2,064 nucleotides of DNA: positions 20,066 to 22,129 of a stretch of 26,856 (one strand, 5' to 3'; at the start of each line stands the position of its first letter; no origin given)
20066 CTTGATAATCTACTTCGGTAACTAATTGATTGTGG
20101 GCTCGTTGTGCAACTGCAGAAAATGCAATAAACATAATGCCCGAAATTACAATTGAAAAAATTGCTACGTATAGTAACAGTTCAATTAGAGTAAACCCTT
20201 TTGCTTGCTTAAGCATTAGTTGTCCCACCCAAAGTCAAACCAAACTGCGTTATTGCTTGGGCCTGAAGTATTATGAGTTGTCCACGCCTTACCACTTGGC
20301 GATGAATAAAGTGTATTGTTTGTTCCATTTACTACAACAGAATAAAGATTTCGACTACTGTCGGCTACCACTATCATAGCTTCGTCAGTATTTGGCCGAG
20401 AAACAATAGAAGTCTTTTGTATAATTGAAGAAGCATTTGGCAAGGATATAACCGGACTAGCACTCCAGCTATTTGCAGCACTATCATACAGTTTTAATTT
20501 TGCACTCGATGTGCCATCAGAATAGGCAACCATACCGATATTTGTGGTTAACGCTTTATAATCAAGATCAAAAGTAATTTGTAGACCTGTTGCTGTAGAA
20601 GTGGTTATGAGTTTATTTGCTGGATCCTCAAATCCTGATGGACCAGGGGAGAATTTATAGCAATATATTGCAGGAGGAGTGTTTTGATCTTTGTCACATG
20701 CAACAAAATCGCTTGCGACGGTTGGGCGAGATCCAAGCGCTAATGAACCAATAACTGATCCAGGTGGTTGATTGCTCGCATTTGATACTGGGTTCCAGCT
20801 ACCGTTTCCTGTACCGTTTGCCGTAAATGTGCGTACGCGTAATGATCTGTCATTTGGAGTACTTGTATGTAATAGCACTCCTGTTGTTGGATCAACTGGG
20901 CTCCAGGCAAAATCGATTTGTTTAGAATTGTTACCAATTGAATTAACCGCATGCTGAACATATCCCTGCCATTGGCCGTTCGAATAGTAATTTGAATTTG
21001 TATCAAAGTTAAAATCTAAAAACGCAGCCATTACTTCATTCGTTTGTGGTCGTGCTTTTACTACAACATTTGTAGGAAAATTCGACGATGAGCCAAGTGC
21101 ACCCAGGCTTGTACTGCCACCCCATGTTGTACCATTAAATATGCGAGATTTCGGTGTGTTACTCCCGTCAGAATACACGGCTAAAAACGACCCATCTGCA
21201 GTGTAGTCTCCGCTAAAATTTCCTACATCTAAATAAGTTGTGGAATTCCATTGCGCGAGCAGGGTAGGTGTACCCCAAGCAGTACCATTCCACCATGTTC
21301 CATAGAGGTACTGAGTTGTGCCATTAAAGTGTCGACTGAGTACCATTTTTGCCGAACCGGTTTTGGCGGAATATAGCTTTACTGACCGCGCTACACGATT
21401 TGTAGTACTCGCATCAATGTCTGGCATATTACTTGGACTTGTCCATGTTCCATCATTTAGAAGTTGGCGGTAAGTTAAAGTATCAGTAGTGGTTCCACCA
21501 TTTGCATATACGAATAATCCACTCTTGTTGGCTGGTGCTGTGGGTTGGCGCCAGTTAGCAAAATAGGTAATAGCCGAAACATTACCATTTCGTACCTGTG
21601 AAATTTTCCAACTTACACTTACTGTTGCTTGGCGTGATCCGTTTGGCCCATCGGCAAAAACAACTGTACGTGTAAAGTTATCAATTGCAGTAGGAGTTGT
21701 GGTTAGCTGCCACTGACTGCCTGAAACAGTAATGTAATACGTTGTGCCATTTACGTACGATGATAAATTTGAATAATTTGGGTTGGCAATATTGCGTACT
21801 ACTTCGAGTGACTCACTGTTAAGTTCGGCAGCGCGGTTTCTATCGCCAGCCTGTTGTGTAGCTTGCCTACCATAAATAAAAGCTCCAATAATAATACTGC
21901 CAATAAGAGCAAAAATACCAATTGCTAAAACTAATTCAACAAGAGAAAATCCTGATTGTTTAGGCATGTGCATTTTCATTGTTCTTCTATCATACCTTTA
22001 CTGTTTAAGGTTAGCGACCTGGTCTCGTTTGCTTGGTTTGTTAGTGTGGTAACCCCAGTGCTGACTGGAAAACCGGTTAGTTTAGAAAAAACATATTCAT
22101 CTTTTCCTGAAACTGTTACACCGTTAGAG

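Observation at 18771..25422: Compact type IV pilus operon with a 587-aa pilin-fused putative adhesin; PilD/M/N/O/P/Q/T absent from the window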

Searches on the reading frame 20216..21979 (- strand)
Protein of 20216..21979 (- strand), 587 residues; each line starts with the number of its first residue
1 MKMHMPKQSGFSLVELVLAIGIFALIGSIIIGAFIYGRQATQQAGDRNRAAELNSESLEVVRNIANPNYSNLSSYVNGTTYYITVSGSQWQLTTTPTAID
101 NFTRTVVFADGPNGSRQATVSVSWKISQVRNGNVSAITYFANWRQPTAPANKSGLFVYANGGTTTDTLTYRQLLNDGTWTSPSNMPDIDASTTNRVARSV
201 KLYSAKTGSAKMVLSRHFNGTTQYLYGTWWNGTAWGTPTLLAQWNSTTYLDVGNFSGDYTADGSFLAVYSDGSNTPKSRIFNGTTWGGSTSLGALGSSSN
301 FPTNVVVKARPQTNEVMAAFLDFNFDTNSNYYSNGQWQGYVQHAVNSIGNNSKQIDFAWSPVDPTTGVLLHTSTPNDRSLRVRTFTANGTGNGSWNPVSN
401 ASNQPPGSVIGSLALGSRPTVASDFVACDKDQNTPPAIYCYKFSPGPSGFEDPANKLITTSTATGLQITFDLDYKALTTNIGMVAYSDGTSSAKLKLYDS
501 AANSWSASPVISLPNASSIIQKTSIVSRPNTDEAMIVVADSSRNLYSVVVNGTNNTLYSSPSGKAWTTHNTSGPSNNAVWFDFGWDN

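Call 4: search_protein_families(library=pfam, proteins=[window:20216-21979:-], max_evalue=0.1)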
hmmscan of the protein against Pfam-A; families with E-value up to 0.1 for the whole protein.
window:20216-21979:- (587 aa): 1 family
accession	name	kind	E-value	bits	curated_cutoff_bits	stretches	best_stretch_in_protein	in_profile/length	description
PF07963.17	N_methyl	-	1.2e-05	25.1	21.2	1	5-30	1-26/27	Prokaryotic N-terminal methylation motif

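Call 5: search_protein_families(library=ncbifam, proteins=[window:20216-21979:-], max_evalue=0.1)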
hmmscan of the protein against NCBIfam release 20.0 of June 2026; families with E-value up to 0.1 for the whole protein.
window:20216-21979:- (587 aa): 6 families
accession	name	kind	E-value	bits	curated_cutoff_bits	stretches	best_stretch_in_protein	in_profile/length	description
NF041013.1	T4P_ComGE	equivalog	0.00016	21.7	49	1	8-58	3-53/83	competence type IV pilus minor pilin ComGE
NF047828.1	T3SSXpsI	equivalog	0.0012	18.9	150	1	8-69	1-61/132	type II secretion system protein XpsI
TIGR02532.1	IV_pilin_GFxxxE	domain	0.0045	16.8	16.3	1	8-30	1-23/24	prepilin-type N-terminal cleavage/methylation domain-containing protein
NF007862.0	PRK10574.1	equivalog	0.0076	16.4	138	1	5-34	1-30/145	prepilin peptidase-dependent pilin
TIGR02523.1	type_IV_pilV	equivalog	0.013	16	52.2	1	8-84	1-75/139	type IV pilus modification protein PilV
NF007800.0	PRK10506.1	equivalog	0.072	12.9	158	0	2-67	2-63/163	prepilin peptidase-dependent protein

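Call 9: find_homologous_proteins(query=window:20216-21979:-, max_evalue=0.001)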
Query window:20216-21979:- (587 aa): 101 proteins with E <= 0.001 among 8000 candidates.
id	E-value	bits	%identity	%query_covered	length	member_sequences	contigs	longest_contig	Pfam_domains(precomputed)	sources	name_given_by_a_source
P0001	0.0e+0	1313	100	100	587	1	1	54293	PF07963.18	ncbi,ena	-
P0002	4.7e-276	935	68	99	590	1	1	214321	-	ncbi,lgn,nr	ncbi:type II secretion system protein [Candidatus Saccharibacteria bacterium]|nr:type II secretion s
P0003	1.1e-261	887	67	98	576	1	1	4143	-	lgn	-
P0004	2.5e-250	850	64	100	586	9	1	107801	-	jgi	-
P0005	1.1e-245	835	63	100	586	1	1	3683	-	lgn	-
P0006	3.9e-245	833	63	99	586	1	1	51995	-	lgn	-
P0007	5.5e-243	826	62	99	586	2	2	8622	-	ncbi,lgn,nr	ncbi:type II secretion system protein [Candidatus Saccharibacteria bacterium]|nr:type II secretion s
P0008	1.0e-241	822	62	99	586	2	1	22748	-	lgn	-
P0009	3.7e-228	777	59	100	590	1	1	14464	-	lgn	-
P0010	3.4e-227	774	58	100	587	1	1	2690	-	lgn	-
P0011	6.5e-221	753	58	99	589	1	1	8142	PF07963.18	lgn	-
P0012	9.7e-219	746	57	99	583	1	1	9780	-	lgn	-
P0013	1.4e-218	745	57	99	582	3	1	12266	-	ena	-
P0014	1.0e-217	742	56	99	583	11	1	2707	PF07963.18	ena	-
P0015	6.3e-214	730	55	100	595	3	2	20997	-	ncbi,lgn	-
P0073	9.6e-105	369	35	100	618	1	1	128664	-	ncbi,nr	ncbi:hypothetical protein HY025_05165 [Candidatus Daviesbacteria bacterium]|nr:hypothetical protein 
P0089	1.1e-84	303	33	99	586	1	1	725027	-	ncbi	-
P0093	3.1e-68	249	31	99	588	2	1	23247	-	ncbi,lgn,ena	ncbi:MAG: type II secretion system protein [Candidatus Roizmanbacteria bacterium]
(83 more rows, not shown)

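Call 11: find_encoding_contigs(protein=window:20216-21979:-, flank=10000, max_places=3)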
Protein window:20216-21979:- (587 aa): 1 contig read that carries it; 1 place shown.
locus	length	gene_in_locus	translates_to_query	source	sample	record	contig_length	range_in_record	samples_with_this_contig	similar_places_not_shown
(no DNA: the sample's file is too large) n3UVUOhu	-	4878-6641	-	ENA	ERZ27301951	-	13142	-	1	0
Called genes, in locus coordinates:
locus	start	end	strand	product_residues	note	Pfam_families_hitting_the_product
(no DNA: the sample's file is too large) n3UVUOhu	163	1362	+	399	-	PF04851:ResIII, PF00270:DEAD, PF00271:Helicase_C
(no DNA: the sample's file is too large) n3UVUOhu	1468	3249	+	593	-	PF05157:MshEN, PF00437:T2SSE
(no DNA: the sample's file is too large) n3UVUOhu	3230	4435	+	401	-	PF00482:T2SSF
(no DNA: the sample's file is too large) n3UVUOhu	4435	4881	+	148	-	-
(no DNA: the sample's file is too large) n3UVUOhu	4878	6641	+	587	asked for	PF07963:N_methyl (faint)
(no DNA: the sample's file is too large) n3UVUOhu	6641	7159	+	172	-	PF07963:N_methyl (weak)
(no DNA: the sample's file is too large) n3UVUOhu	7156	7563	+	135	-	-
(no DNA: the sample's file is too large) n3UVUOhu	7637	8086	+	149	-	PF07963:N_methyl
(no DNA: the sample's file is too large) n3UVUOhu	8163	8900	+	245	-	-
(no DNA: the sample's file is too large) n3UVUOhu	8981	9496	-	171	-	-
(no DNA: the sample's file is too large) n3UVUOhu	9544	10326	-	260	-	PF13462:Thioredoxin_4, PF01323:DSBA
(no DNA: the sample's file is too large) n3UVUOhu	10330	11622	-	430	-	PF11335:DUF3137 (weak)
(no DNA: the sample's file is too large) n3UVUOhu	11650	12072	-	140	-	PF14018:DUF4234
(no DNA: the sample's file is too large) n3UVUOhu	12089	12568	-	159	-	PF01625:PMSR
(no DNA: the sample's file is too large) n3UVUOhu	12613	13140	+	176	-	?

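Call 13: search_solved_structures(query=A1, max_evalue=1)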
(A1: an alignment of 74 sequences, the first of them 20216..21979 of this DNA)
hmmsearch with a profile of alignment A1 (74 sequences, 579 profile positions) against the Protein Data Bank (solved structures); distinct sequences matched with E-value up to 1: 3.
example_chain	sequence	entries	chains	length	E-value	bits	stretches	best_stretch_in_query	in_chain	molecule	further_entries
9egp_A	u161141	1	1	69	0.013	17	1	5-46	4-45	Geopilin domain 1 protein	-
7tgg_A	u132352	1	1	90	0.087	14.3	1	4-36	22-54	Geopilin domain 1 protein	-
9laa_A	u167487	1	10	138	0.4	12.1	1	4-35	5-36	Type IV pilin protein PilA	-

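Call 22: find_related_loci(query=A2, collection=genome_contigs, flank=10000)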
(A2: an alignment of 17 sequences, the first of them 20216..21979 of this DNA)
Query A2 (587 aa) in genome_contigs; peptide patterns used: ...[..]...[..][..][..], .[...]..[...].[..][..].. (x = any residue, [..] = any of these).
44 stretches matched a pattern; 18 encode a relative of the query (tblastn E <= 1e-3); 18 distinct loci.
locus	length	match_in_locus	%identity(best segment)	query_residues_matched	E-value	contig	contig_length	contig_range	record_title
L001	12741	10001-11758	63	1-587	0e+0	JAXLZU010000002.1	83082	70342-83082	MAG: Candidatus Saccharibacteria bacterium isolate STL-PAT10 C2.14.fa-2, whole genome shotgun sequence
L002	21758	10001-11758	63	1-587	0e+0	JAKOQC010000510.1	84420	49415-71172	MAG: bacterium isolate all_maxbin.105 k201_1758333, whole genome shotgun sequence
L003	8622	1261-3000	62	7-587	0e+0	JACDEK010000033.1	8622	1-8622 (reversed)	MAG: Candidatus Saccharibacteria bacterium isolate MGR_bin358 SD2903_NODE_1376_length_8622_cov_1.031077, whole genome sh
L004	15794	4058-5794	56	7-587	0e+0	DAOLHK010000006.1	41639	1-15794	MAG TPA_asm: Candidatus Saccharibacteria bacterium isolate AMR_MDS_0256 NODE_25_length_41639_cov_13.112952, whole genome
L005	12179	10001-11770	55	1-587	0e+0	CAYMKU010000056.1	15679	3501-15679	MAG TPA_asm: uncultured Ignavibacteriaceae bacterium isolate SRP173033_co3_15 genome assembly, contig: NODE_4738_length_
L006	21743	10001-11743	56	5-587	0e+0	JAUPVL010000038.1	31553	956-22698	MAG: Patescibacteria group bacterium isolate erpe_2018_sw_30hr_WHONDRS-SW48-000095_B_bin.41 scaffold_687988, whole genom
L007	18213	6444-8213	55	1-587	0e+0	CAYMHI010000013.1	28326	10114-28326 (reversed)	MAG TPA_asm: uncultured Candidatus Saccharibacteria bacterium isolate SRP342105_co2_402 genome assembly, contig: NODE_16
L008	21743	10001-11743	56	5-587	0e+0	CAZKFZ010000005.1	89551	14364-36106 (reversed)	MAG TPA_asm: uncultured Candidatus Saccharibacteria bacterium isolate SRP342105_co3_110 genome assembly, contig: NODE_12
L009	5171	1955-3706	53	7-587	0e+0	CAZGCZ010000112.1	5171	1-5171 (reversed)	MAG TPA_asm: uncultured Candidatus Saccharibacteria bacterium isolate binchicken_co84_502 genome assembly, contig: k141_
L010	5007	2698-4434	45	8-586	1e-164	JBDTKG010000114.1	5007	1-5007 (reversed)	MAG: Candidatus Saccharimonadales bacterium isolate cluster2_bin.71 k127_3532577, whole genome shotgun sequence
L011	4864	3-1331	54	144-587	1e-157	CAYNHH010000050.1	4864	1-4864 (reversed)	MAG TPA_asm: uncultured Candidatus Saccharibacteria bacterium isolate SRP170004_co1_35 genome assembly, contig: NODE_287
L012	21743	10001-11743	57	5-587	0e+0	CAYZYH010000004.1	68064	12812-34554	MAG TPA_asm: uncultured Candidatus Saccharibacteria bacterium isolate SRP342105_co1_503 genome assembly, contig: NODE_49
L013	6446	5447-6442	59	7-337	4e-130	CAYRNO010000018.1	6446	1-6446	MAG TPA_asm: uncultured Candidatus Saccharibacteria bacterium isolate SRP173033_co3_39 genome assembly, contig: NODE_177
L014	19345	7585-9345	46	2-587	2e-169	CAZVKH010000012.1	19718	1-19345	MAG TPA_asm: uncultured Candidatus Saccharibacteria bacterium isolate SRP296810_co1_118 genome assembly, contig: NODE_27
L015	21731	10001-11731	36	2-587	3e-110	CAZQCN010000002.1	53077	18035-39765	MAG TPA_asm: uncultured Candidatus Peribacteria bacterium isolate SRP286056_co1_780 genome assembly, contig: NODE_604_le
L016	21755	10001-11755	38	10-587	9e-119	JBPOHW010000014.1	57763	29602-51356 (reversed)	MAG: Candidatus Moraniibacteriota bacterium isolate MAG_322 c_000000394499, whole genome shotgun sequence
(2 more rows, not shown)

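Call 23: predict_structure(alignment_id=A1)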
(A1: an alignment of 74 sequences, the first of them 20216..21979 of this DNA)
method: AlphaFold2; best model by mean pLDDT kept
length: 587 residues; sequences in the alignment: 74
mean_pLDDT: 91.1   pTM: 0.76
mean pLDDT of the five models: 91.1, 90.5, 90.0, 89.9, 89.6
residues with pLDDT >= 90: 432; 70-90: 121; 50-70: 24; < 50: 10
segments of 3 or more residues with pLDDT < 50: 1-4, 144-147
pLDDT, mean of each block of 10 residues (from residue 1): 51 83 93 89 91 91 65 76 87 88 91 77 90 90 51 93 91 95 93 91 93 97 97 95 94 95 96 97 96 95 97 96 96 96 90 92 95 92 95 95 94 94 94 95 93 98 91 92 97 98 97 97 94 96 97 95 95 90 95
secondary structure, 60 per line:
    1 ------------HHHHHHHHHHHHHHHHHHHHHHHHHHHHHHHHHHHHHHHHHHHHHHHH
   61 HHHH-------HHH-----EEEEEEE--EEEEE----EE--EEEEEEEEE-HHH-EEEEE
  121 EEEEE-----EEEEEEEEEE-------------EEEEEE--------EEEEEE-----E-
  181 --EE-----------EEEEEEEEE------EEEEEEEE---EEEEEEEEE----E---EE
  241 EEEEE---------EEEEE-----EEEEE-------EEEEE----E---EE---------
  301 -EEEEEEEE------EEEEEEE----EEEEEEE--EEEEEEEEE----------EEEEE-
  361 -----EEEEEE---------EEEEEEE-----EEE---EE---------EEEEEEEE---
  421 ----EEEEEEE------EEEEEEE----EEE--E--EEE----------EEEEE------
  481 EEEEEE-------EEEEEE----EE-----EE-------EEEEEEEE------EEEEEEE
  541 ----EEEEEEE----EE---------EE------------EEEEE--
elements in order: H13-64 E80-86 E89-93 E102-110 E116-125 E131-140 E154-159 E168-173 E196-204 E211-218 E222-230 E239-245 E255-259 E265-269 E277-281 E302-309 E316-322 E327-333 E336-344 E355-359 E366-371 E381-387 E393-395 E410-417 E425-431 E438-444 E449-451 E457-459 E470-474 E481-486 E494-499 E520-527 E534-540 E545-551 E581-585

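Call 29: search_protein_families(library=pfam, proteins=[L008:5611-6468:+, L008:14850-16463:+, L014:12161-13240:+, L014:14622-16496:+, L016:6143-9082:+, L016:9083-9829:+, L016:12947-14521:+, L016:15961-17049:+, L016:17094-18179:+, L015:13193-14131:+], max_evalue=0.001)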
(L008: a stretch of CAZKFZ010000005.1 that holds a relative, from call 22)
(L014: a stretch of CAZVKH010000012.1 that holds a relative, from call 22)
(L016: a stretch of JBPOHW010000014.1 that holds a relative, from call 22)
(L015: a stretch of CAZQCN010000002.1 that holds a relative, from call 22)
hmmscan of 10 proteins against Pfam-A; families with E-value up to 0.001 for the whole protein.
L008:5611-6468:+ (285 aa): 1 family
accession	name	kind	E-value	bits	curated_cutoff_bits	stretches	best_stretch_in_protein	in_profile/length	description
PF04240.17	Caroten_synth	-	3.2e-28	99.5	25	1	49-218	4-168/209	Carotenoid biosynthesis protein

L008:14850-16463:+ (537 aa): 1 family
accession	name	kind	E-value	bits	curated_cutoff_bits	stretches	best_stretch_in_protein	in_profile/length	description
PF07690.21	MFS_1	-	1.3e-39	136.6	33.4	2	12-176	1-164/347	Major Facilitator Superfamily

L014:12161-13240:+ (359 aa): 1 family
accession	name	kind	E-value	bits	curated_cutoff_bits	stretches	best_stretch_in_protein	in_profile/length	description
PF01702.25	TGT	-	2.9e-117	392.2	26.3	1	15-358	3-336/357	Queuine tRNA-ribosyltransferase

L014:14622-16496:+ (624 aa): 3 families
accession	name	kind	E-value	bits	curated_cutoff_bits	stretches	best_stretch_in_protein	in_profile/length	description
PF00587.30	tRNA-synt_2b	-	8.9e-42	143.6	29.3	1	289-496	6-178/179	tRNA synthetase class II core domain (G, H, P, S and T)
PF03129.25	HGTP_anticodon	-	2.2e-17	63.4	21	1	509-599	1-88/94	Anticodon binding domain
PF07973.19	tRNA_SAD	-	5.6e-13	49.1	24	1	135-184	1-44/44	Threonyl and Alanyl tRNA synthetase second additional domain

L016:6143-9082:+ (979 aa): 5 families
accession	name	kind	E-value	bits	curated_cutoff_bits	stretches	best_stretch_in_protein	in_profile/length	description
PF00133.28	tRNA-synt_1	-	5.6e-137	457.3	22.7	1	24-658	2-413/414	tRNA synthetases class I (I, L, M and V)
PF08264.19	Anticodon_1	-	3.2e-36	124.8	25.1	1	706-849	1-144/148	Anticodon-binding domain of tRNA ligase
PF19302.4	DUF5915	-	1.6e-20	74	27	1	853-978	71-194/195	Domain of unknown function (DUF5915)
PF09334.17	tRNA-synt_1g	-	4.1e-17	62.4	20.1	1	54-200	8-135/391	tRNA synthetases class I (M)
PF01406.26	tRNA-synt_1e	-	0.00024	21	27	0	596-667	230-298/301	tRNA synthetases class I (C) catalytic domain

L016:9083-9829:+ (248 aa): 2 families
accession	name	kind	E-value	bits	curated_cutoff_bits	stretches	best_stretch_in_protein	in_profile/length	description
PF11967.14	RecO_N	-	9.5e-15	54.8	27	1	1-67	1-69/80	Recombination protein O N terminal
PF02565.21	RecO_C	-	4.1e-13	49.8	22.1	1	95-246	14-147/157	Recombination protein O C terminal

L016:12947-14521:+ (524 aa): 1 family
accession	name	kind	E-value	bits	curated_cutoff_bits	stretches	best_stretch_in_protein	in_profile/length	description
PF13399.11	LytR_C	-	1.1e-07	33.1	22.2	1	436-523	2-84/86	LytR cell envelope-related transcriptional attenuator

L016:15961-17049:+ (362 aa): 0 families

L016:17094-18179:+ (361 aa): 1 family
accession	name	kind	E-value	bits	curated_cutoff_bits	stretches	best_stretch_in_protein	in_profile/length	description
PF01972.22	SDH_protease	-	4.5e-17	62.4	31.3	1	17-144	30-162/286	ClpP-like SDH-type serine proteinase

L015:13193-14131:+ (312 aa): 0 families

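Call 54: fold_search(model_id=the predicted structure, library=pdb)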
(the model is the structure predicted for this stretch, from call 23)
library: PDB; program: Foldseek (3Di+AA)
matches with E <= 10: 1058; with E <= 0.001: 393
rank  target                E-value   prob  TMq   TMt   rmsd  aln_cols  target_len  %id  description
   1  8q83_A                1.9e-09  1.00  0.42  0.66   6.1       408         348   13  Photorhabdus laumondii lectin PLL5 in complex with alpha-methyl-fucoside (released 2025-03-05)
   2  8q7u                  3.1e-09  1.00  0.42  0.66   6.4       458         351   11  Photorhabdus laumondii lectin PLL in complex with alpha-methyl-fucoside (released 2025-03-05)
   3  6gxr                  3.7e-09  1.00  0.44  0.67   5.3       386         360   14  Crystal structure of BP39L lectin from Burkholderia pseudomallei at 1.7 A resolution (released 2019-12-04)
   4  5c9o                  5.1e-09  1.00  0.42  0.64   7.1       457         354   12  Crystal structure of recombinant PLL lectin from Photorhabdus luminescens at 1.5 A resolution (released 2016-10-19)
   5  6fhx_A                8.6e-09  1.00  0.40  0.64  10.5       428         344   13  Photorhabdus asymbiotica lectin (PHL) in complex with synthetic C-fucoside (released 2019-01-30)
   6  6rgr                  1.2e-08  1.00  0.43  0.69   5.6       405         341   12  Photorhabdus asymbiotica lectin PHL in complex with L-rhamnose (released 2020-07-01)
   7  8q83_C                1.4e-08  1.00  0.43  0.69   5.6       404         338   15  Photorhabdus laumondii lectin PLL5 in complex with alpha-methyl-fucoside (released 2025-03-05)
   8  8q81                  1.4e-08  1.00  0.44  0.70   5.6       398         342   14  Photorhabdus laumondii lectin PLL3 in complex with alpha-methyl-fucoside (released 2025-03-05)
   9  6rg2_A                1.5e-08  1.00  0.39  0.61   9.4       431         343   14  Photorhabdus laumondii lectin PLL2 in complex with 3-O-methyl-D-glucose (released 2020-07-01)
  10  6jp6_A                1.5e-08  1.00  0.30  0.19  26.8       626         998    9  The X-ray structure of yeast tRNA methyltransferase complex of Trm7 and Trm734 essential for 2'-O-methylation at the f (released 2019-10-02)
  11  5mxe                  1.5e-08  1.00  0.40  0.63   9.3       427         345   13  Photorhabdus asymbiotica lectin (PHL) in free form (released 2017-08-09)
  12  5c9l                  1.6e-08  1.00  0.43  0.66   6.3       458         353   11  Crystal structure of native PLL lectin from Photorhabdus luminescens at 1.65 A resolution (released 2016-10-19)
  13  8q83_D                1.7e-08  1.00  0.43  0.69   5.6       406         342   14  Photorhabdus laumondii lectin PLL5 in complex with alpha-methyl-fucoside (released 2025-03-05)
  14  6flu_A                2.1e-08  1.00  0.40  0.63   9.2       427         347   13  Photorhabdus asymbiotica lectin (PHL) in complex with synthetic C-fucoside (released 2019-02-06)
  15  5mxf                  2.4e-08  1.00  0.40  0.63   9.2       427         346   13  Photorhabdus asymbiotica lectin (PHL) in complex with alpha-methyl fucoside (released 2017-08-09)
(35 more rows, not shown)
